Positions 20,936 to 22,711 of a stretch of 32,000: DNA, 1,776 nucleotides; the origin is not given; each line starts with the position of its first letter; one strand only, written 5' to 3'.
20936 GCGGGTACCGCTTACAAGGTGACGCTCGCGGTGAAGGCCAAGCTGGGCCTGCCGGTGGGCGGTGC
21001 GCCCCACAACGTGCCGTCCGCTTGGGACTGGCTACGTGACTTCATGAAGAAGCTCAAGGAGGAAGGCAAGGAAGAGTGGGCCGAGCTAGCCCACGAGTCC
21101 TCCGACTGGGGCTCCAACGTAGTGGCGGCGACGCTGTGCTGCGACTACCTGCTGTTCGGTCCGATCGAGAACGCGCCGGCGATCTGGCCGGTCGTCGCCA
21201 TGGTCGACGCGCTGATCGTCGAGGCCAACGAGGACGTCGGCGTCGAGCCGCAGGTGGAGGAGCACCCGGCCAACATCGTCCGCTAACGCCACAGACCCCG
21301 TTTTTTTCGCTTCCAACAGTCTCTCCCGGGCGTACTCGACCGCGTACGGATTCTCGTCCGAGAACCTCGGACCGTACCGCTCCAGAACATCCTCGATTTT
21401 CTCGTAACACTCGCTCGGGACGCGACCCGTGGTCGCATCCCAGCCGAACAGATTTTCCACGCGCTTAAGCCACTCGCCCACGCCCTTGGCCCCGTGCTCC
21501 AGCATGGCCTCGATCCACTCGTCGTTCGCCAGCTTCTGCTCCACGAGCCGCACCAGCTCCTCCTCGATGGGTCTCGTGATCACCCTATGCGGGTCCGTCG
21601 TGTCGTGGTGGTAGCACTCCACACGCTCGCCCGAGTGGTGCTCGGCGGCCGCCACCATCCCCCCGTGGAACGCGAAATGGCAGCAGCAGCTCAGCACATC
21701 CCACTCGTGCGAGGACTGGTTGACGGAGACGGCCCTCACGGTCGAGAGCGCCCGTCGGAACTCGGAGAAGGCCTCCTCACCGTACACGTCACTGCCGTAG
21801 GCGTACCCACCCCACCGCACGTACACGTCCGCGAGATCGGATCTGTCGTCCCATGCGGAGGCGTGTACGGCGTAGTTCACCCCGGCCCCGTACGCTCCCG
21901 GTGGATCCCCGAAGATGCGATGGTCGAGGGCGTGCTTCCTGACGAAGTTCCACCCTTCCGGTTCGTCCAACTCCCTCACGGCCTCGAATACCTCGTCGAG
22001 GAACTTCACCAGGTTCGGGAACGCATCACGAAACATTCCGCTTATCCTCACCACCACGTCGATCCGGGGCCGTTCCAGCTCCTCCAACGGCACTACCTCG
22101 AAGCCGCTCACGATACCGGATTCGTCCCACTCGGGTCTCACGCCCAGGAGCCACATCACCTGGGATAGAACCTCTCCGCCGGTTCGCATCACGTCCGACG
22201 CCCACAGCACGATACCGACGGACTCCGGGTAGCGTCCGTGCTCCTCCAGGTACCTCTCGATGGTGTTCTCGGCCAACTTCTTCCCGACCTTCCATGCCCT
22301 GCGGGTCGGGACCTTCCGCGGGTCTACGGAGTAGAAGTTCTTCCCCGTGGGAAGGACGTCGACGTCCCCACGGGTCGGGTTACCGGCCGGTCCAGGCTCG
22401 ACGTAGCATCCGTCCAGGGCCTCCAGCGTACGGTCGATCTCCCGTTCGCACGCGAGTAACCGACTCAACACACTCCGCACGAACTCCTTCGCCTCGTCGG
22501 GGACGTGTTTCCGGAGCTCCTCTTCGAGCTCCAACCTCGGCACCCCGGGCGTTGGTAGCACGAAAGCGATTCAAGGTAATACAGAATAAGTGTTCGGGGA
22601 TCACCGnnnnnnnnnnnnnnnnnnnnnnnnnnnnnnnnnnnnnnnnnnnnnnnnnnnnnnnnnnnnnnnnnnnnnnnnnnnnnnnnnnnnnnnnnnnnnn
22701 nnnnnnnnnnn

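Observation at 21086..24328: CobN-type chelatase encoded as two complementary halves in head-to-head (inverted) orientation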

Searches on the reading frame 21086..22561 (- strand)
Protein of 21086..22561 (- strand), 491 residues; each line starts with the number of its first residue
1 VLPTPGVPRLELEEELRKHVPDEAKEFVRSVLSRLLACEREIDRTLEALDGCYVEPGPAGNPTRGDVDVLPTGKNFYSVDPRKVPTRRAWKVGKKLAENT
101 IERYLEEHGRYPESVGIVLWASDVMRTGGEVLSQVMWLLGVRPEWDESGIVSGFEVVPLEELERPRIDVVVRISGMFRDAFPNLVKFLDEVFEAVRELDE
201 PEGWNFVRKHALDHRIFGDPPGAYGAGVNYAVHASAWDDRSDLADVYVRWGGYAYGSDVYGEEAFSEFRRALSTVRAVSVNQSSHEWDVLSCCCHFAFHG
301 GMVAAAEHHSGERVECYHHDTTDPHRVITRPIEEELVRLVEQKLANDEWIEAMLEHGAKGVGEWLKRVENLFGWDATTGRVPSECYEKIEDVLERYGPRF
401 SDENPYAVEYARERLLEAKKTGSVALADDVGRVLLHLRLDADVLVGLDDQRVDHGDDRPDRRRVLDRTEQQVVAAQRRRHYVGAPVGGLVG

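Call 3: search_protein_families(library=pfam, proteins=[window:21086-22561:-], max_evalue=0.01)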
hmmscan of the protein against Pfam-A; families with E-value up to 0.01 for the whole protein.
window:21086-22561:- (491 aa): 1 family
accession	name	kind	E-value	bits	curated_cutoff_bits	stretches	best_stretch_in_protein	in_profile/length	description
PF02514.21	CobN-Mg_chel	-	3.7e-158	528.8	24.5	1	25-422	676-1081/1090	CobN/Magnesium Chelatase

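Call 5: search_solved_structures(query=window:21086-22561:-, max_evalue=0.01, show_alignments=1)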
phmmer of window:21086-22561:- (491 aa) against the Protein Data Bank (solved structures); distinct sequences matched with E-value up to 0.01: 10.
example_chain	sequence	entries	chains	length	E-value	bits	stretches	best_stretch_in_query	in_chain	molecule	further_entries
7c6o_A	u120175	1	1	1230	4.9e-100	338.9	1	30-423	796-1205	Cobalamin biosynthesis protein CobN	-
9uk9_A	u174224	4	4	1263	7.6e-90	305.3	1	36-422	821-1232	Cobaltochelatase subunit CobN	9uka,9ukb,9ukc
9fpc_A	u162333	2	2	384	8.9e-74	252.2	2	212-422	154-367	Cobn protein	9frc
4zhj_A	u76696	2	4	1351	1.6e-73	251.4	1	32-423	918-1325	Mg-chelatase subunit ChlH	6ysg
6ytj_AAA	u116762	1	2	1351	1.6e-73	251.4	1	32-423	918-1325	Mg-chelatase subunit ChlH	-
6yt0_B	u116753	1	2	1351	1.6e-73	251.4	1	32-423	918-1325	Mg-chelatase subunit ChlH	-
6ytn_AAA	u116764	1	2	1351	1.6e-73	251.4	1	32-423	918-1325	Mg-chelatase subunit ChlH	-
6ys9_A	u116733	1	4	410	3.9e-64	220.4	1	68-409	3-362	Magnesium-protoporphyrin methyltransferase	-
5ewu_A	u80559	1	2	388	2e-57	198.3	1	84-422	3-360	Magnesium-chelatase subunit ChlH, chloroplastic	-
9d26_A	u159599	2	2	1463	1.8e-50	175.4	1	35-423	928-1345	HmuS heme dechelatase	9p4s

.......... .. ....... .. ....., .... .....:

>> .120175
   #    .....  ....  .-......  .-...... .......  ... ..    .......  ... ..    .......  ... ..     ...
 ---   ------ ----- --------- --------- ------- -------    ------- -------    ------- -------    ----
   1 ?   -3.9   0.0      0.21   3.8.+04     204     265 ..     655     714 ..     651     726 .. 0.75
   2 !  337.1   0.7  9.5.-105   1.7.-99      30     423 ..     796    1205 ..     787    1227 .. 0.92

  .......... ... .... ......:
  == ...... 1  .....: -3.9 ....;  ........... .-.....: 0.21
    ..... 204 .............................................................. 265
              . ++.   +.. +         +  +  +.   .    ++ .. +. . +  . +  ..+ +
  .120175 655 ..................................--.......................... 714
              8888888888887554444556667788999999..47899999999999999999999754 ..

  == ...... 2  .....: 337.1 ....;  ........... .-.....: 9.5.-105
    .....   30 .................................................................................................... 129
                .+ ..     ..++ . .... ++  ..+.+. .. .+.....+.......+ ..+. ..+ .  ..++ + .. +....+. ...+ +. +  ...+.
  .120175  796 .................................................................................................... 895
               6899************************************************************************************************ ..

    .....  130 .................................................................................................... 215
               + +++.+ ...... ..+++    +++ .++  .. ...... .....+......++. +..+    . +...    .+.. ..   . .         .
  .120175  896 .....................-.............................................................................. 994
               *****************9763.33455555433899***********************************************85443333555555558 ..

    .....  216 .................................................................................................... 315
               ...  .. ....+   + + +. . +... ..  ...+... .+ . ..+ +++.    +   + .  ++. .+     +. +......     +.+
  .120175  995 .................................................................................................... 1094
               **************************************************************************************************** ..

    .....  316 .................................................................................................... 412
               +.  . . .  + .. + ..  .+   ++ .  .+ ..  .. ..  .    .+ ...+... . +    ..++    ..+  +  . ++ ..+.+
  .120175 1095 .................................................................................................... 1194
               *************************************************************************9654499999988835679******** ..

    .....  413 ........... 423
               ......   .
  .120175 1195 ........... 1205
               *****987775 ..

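Call 12: find_homologous_proteins(query=window:21293-22561:-, max_evalue=1e-10)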
Query window:21293-22561:- (423 aa): 1599 proteins with E <= 1e-10 among 8000 candidates; the best 120 are listed.
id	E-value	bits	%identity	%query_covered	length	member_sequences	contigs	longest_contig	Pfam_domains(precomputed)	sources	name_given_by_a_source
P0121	1.5e-267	906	94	97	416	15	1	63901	PF02514.22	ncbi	ncbi:cobaltochelatase subunit CobN [Methanopyrus sp.]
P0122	1.9e-215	734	76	98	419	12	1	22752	PF02514.22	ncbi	-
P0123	5.5e-198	676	71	95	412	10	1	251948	PF02514.22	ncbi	-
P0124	4.5e-196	670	71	95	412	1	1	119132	PF02514.22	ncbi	-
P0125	1.1e-116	408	47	92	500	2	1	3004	PF02514.22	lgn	-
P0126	3.4e-115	403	48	91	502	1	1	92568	PF02514.22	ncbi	-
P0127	1.2e-112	395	45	93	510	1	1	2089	PF02514.22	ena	-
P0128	2.1e-112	394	48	91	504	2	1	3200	PF02514.22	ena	-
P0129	3.0e-111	390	47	91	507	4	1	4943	PF02514.22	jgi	-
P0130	4.1e-111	390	46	91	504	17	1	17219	PF02514.22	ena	-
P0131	1.5e-110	388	45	93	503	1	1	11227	PF02514.22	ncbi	-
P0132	4.0e-110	387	45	93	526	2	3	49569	PF02514.22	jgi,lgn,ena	-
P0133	1.5e-109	385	43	98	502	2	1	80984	PF02514.22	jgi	-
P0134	3.4e-109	384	43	98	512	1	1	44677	PF02514.22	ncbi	-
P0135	1.1e-108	382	44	94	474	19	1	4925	PF02514.22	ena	-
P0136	2.5e-108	381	47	92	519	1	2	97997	PF02514.22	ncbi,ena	-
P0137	8.3e-108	379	45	92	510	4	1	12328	PF02514.22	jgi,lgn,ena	-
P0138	1.8e-107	378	44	94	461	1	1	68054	PF02514.22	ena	-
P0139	1.9e-107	378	45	93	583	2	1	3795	PF02514.22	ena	-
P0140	2.2e-107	378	43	96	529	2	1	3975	PF02514.22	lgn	-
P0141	7.4e-107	376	43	100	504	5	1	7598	PF02514.22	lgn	-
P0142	1.2e-106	375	46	91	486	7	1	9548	PF02514.22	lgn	-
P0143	2.6e-106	374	45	95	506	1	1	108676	PF02514.22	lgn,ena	-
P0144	5.4e-106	373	47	94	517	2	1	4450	PF02514.22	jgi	-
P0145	9.4e-106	372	46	87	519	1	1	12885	PF02514.22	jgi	-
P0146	1.2e-105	372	43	97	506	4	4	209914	PF02514.22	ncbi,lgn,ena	-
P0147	1.3e-105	372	45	97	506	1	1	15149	PF02514.22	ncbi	-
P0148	1.7e-105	371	47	94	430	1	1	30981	PF02514.22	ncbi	-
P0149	2.2e-105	371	44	97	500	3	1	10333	PF02514.22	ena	-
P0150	2.5e-105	371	43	94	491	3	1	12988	PF02514.22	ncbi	-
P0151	2.8e-105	371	48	94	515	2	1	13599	PF02514.22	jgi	jgi:cobaltochelatase CobN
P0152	3.6e-105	370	47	89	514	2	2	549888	PF02514.22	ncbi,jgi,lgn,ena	-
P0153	4.2e-105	370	47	93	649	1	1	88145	PF02514.22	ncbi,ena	-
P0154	4.4e-105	370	45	94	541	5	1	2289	PF02514.22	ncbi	ncbi:MAG: cobaltochelatase subunit CobN, partial [Desulfofundulus sp.]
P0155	7.2e-105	369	47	93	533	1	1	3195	PF02514.22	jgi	jgi:cobaltochelatase CobN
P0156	7.8e-105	369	43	97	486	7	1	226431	PF02514.22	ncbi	-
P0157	8.1e-105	369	45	92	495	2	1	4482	PF02514.22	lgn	-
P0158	8.5e-105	369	46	91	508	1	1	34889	PF02514.22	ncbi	-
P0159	1.4e-104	368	46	97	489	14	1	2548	PF02514.22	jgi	-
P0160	2.2e-104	368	46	89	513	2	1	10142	PF02514.22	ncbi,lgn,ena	-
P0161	2.4e-104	368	45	93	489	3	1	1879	PF02514.22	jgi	jgi:cobaltochelatase CobN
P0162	2.5e-104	368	46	93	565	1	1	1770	PF02514.22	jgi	-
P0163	2.8e-104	368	47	93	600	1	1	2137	PF02514.22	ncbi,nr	ncbi:MAG: cobaltochelatase subunit CobN, partial [Actinobacteria bacterium]|nr:cobaltochelatase subu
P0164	2.8e-104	367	46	89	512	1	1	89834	PF02514.22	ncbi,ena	-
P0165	3.1e-104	367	43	94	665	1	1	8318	PF02514.22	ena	-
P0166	4.5e-104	367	45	96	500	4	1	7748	PF02514.22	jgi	-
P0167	4.9e-104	367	47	93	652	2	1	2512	PF02514.22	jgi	-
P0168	5.2e-104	367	42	95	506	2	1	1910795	PF02514.22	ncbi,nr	ncbi:cobaltochelatase subunit CobN [Desulfurococcaceae archaeon MEX13E-LK6-19]|nr:cobaltochelatase s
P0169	7.6e-104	366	45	95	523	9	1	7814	PF02514.22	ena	-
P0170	8.0e-104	366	43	98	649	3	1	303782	PF02514.22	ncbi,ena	-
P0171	8.5e-104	366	45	92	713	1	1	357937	PF02514.22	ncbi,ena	-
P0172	8.5e-104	366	44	92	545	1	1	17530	PF02514.22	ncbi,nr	ncbi:MAG TPA: cobaltochelatase subunit CobN, partial [Chitinispirillaceae bacterium]|nr:cobaltochela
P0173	9.0e-104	366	43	100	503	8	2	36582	PF02514.22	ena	-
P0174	1.1e-103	366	46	93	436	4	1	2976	PF02514.22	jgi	jgi:cobaltochelatase CobN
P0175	1.1e-103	366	47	96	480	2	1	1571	PF02514.22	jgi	-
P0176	2.9e-103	364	47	93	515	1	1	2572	PF02514.22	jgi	jgi:cobaltochelatase CobN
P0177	3.0e-103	364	46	95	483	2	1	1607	PF02514.22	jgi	jgi:cobaltochelatase CobN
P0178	3.8e-103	364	42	94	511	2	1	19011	PF02514.22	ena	-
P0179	4.0e-103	364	45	93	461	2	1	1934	PF02514.22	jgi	jgi:cobaltochelatase CobN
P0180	4.2e-103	364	44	91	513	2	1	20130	PF02514.22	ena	-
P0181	4.4e-103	364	45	91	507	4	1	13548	PF02514.22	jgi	jgi:cobaltochelatase CobN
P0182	4.7e-103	363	46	91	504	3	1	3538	PF02514.22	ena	-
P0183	4.8e-103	363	44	94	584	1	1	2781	PF02514.22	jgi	jgi:cobaltochelatase CobN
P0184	5.2e-103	363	47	93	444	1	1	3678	PF02514.22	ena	-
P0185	6.4e-103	363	43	93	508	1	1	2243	PF02514.22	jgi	-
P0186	6.6e-103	363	46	93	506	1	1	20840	PF02514.22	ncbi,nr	ncbi:MAG: cobaltochelatase subunit CobN, partial [Actinobacteria bacterium]|nr:cobaltochelatase subu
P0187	6.8e-103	363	45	95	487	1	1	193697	PF02514.22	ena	-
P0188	7.7e-103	363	42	98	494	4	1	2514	PF02514.22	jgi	-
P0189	8.5e-103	363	47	93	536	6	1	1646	PF02514.22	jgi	jgi:cobaltochelatase CobN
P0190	9.2e-103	363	42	94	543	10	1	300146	PF02514.22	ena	-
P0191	1.0e-102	362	42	97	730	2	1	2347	PF02514.22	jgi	jgi:cobaltochelatase CobN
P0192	1.1e-102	362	42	94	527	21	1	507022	PF02514.22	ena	-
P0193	1.2e-102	362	42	95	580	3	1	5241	PF02514.22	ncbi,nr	ncbi:MAG: hypothetical protein F4Y44_05440, partial [Chloroflexi bacterium]|nr:hypothetical protein 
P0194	1.2e-102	362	46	93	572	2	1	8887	PF02514.22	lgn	-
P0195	1.2e-102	362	42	95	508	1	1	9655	PF02514.22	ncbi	-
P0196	1.5e-102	362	45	92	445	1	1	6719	PF02514.22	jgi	jgi:cobaltochelatase CobN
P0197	1.6e-102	362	43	94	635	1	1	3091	PF02514.22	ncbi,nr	ncbi:MAG: hypothetical protein F4X34_06365 [Chloroflexi bacterium]|nr:hypothetical protein [Chlorofl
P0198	1.6e-102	362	48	93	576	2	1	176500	PF02514.22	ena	-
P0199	1.6e-102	362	43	96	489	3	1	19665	PF02514.22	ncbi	-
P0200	1.8e-102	362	43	94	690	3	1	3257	PF02514.22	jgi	-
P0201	2.0e-102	361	45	89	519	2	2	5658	PF02514.22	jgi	-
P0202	2.1e-102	361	46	93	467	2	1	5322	PF02514.22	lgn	-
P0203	2.2e-102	361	46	93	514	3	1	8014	PF02514.22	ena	-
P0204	2.3e-102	361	47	92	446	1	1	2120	PF02514.22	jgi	jgi:cobaltochelatase CobN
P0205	2.3e-102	361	46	93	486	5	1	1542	PF02514.22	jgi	jgi:cobaltochelatase CobN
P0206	2.7e-102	361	45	93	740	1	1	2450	PF02514.22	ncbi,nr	ncbi:MAG TPA: cobaltochelatase subunit CobN, partial [Kineosporiaceae bacterium]|nr:cobaltochelatase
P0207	2.7e-102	361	46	93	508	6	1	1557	PF02514.22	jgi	jgi:cobaltochelatase CobN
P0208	2.9e-102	361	47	92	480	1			PF02514.22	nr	nr:cobaltochelatase subunit CobN [Euzebyales bacterium]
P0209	3.7e-102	361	46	91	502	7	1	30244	PF02514.22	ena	-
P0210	4.2e-102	360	46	93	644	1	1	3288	PF02514.22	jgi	jgi:cobaltochelatase CobN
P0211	4.9e-102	360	45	89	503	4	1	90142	PF02514.22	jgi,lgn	jgi:cobaltochelatase CobN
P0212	5.0e-102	360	45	96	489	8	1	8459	PF02514.22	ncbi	-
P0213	5.8e-102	360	45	93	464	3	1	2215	PF02514.22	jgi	jgi:cobaltochelatase CobN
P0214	6.0e-102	360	44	95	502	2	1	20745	PF02514.22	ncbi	-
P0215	7.0e-102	360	43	97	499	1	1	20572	PF02514.22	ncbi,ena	-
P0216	7.0e-102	360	45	93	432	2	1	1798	PF02514.22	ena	-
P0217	7.5e-102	360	46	92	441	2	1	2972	PF02514.22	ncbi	ncbi:cobaltochelatase subunit CobN, partial [Streptomonospora algeriensis]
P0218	7.8e-102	359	46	92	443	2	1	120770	PF02514.22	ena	-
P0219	7.9e-102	359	46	93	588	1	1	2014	PF02514.22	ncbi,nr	ncbi:MAG: cobaltochelatase subunit CobN, partial [Actinomycetota bacterium]|nr:cobaltochelatase subu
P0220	8.6e-102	359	45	92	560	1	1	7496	PF02514.22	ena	-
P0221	9.4e-102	359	46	93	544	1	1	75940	PF02514.22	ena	-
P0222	9.4e-102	359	46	92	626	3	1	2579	PF02514.22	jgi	jgi:cobaltochelatase CobN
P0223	1.0e-101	359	44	98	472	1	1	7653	PF02514.22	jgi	jgi:cobaltochelatase CobN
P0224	1.1e-101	359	46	93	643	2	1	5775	PF02514.22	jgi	-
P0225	1.1e-101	359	45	93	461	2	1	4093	PF02514.22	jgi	jgi:cobaltochelatase CobN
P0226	1.2e-101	359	45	95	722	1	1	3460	PF02514.22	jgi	-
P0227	1.4e-101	359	46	93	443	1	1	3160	PF02514.22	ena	-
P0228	1.4e-101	359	45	95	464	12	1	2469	PF02514.22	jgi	jgi:cobaltochelatase CobN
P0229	1.5e-101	358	45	87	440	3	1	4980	PF02514.22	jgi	jgi:cobaltochelatase CobN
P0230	1.9e-101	358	47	93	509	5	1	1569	PF02514.22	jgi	jgi:cobaltochelatase CobN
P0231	2.1e-101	358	41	90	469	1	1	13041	PF02514.22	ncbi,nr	ncbi:MAG: cobaltochelatase subunit CobN, partial [Desulfobacca sp.]|nr:cobaltochelatase subunit CobN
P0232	2.3e-101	358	45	93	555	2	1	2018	PF02514.22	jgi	jgi:cobaltochelatase CobN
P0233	2.4e-101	358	45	93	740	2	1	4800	PF02514.22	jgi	-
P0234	2.4e-101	358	48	93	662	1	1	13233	PF02514.22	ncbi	-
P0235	2.6e-101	358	47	93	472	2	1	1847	PF02514.22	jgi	jgi:cobaltochelatase CobN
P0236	2.7e-101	358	44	93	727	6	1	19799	PF02514.22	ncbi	ncbi:MAG: cobaltochelatase subunit CobN [Dehalococcoidia bacterium]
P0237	2.7e-101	358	46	93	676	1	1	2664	PF02514.22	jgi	jgi:cobaltochelatase CobN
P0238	2.8e-101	358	45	92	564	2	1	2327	PF02514.22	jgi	jgi:cobaltochelatase CobN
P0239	3.0e-101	358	43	98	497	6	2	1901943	PF02514.22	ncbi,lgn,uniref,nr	ncbi:cobaltochelatase subunit CobN [Archaeoglobus veneficus]|uniref:cobaltochelatase subunit CobN n=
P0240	3.1e-101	357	43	92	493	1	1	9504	PF02514.22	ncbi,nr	ncbi:MAG TPA: cobaltochelatase subunit CobN, partial [Candidatus Bathyarchaeota archaeon]|nr:cobalto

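Call 13: search_protein_families(library=ncbifam, proteins=[window:21293-22561:-], max_evalue=0.001)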
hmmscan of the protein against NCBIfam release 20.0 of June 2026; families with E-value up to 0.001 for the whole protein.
window:21293-22561:- (423 aa): 9 families
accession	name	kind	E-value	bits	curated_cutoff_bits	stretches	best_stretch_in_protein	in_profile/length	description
NF004646.0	PRK05989.2-4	equivalog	1e-131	440.6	1468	1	26-421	805-1216/1277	cobaltochelatase subunit CobN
TIGR02257.1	cobalto_cobN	equivalog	1.5e-124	417.2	822.05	1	29-420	801-1202/1226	cobaltochelatase subunit CobN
NF004643.0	PRK05989.2-1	equivalog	4.6e-118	395.7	1926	1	38-422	736-1134/1184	cobaltochelatase subunit CobN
NF008973.0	PRK12321.1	equivalog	9.6e-104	348.2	1235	1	36-421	692-1084/1105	cobaltochelatase subunit CobN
TIGR02025.1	BchH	equivalog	1.4e-101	340.9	829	1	26-421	833-1244/1271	magnesium chelatase subunit H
NF009140.0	PRK12493.1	equivalog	2.5e-95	320.4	1300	1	20-422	868-1283/1313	magnesium chelatase subunit H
NF009942.0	PRK13405.1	equivalog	1.5e-78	264.6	1166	1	32-420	811-1213/1245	magnesium chelatase subunit H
NF004645.0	PRK05989.2-3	equivalog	1.3e-76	258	1619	1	33-420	986-1412/1597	cobaltochelatase subunit CobN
NF004644.0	PRK05989.2-2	equivalog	5.5e-72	243.1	1248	1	31-421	752-1168/1289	cobaltochelatase subunit CobN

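Call 14: find_encoding_contigs(protein=P0123, flank=6000, max_places=2)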
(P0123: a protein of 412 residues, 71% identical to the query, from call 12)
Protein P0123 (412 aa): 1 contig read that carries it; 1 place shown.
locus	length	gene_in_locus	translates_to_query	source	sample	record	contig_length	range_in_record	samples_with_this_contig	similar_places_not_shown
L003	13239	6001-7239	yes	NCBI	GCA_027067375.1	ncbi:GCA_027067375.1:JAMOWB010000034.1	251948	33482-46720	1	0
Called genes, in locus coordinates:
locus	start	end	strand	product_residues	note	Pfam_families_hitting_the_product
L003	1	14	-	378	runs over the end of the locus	PF00155:Aminotran_1_2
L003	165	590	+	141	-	PF01022:HTH_5 (weak), PF03444:WHD_HrcA (weak), PF08279:HTH_11 (weak), PF13291:ACT_4 (weak), PF01842:ACT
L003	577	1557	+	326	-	PF27710:TRM10_TRM10A (weak), PF04252:SFM1-like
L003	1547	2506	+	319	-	PF04055:Radical_SAM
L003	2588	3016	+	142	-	PF00293:NUDIX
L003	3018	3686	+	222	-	-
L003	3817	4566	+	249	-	PF00705:PCNA_N, PF02747:PCNA_C (weak)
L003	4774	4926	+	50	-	-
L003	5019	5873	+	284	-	PF01993:MTD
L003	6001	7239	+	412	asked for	PF02514:CobN-Mg_chel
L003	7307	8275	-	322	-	PF02007:MtrH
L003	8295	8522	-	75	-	PF04210:MtrG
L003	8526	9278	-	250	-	PF04208:MtrA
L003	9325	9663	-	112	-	PF05440:MtrB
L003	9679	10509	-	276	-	PF04211:MtrC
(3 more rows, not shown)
